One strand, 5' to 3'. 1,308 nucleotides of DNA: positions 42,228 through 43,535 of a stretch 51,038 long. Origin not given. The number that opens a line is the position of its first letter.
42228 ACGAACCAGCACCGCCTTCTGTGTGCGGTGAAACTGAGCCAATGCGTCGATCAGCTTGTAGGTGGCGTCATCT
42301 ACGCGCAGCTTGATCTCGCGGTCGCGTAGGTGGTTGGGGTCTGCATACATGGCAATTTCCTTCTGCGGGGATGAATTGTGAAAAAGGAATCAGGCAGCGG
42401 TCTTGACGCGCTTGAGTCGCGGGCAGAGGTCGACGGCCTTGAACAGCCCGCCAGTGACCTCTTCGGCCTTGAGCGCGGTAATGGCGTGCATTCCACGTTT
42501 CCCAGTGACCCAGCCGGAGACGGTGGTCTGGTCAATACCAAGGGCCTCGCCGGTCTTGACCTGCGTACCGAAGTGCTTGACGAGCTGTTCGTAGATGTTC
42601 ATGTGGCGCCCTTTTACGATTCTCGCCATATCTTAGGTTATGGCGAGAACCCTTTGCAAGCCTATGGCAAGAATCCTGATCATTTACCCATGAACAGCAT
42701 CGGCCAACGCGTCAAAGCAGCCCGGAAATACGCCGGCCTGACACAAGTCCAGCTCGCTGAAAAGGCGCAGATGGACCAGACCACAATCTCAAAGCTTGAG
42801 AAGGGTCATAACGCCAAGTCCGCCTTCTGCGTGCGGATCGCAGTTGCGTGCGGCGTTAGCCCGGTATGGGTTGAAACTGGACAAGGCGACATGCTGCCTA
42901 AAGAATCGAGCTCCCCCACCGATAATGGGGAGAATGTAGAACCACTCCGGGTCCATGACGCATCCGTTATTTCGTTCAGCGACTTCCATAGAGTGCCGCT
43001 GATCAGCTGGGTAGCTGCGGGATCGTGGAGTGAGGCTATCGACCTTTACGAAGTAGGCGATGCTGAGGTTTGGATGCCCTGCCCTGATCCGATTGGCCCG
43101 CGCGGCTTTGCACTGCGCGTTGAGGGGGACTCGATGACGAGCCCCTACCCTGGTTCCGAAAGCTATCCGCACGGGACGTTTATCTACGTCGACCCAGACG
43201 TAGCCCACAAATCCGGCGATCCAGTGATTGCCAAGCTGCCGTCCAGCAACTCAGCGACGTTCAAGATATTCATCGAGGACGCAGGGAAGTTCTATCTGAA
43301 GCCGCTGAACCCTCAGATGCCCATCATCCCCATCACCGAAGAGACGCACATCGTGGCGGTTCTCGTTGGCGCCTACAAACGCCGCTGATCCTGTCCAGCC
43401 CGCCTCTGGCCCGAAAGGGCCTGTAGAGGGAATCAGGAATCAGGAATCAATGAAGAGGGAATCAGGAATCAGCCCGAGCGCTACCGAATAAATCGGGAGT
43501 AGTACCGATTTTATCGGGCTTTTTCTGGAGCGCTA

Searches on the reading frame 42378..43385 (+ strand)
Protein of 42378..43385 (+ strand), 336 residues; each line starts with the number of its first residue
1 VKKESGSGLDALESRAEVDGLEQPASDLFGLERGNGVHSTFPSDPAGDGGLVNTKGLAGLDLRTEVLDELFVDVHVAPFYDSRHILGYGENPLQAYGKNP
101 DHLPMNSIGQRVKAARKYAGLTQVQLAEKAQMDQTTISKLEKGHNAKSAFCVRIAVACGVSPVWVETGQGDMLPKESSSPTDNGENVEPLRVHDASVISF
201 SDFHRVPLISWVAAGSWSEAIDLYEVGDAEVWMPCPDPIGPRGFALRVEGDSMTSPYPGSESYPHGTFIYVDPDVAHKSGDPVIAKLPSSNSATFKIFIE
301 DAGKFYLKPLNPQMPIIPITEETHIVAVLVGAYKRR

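Call 34: search_protein_families(library=pfam, proteins=[window:42378-43385:+], max_evalue=0.001)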
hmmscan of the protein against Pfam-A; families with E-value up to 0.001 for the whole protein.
window:42378-43385:+ (336 aa): 4 families
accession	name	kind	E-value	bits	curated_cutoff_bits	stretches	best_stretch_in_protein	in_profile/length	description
PF00717.28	Peptidase_S24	-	2e-20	73.1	23.3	1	207-330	1-116/116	Peptidase S24-like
PF01381.28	HTH_3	-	6.5e-11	42.5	23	1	112-164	1-54/55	Helix-turn-helix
PF13560.12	HTH_31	-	8.1e-10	39.3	27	1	108-163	2-59/64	Helix-turn-helix domain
PF12844.13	HTH_19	-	6.3e-08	32.9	30.2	1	109-168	1-61/64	Helix-turn-helix domain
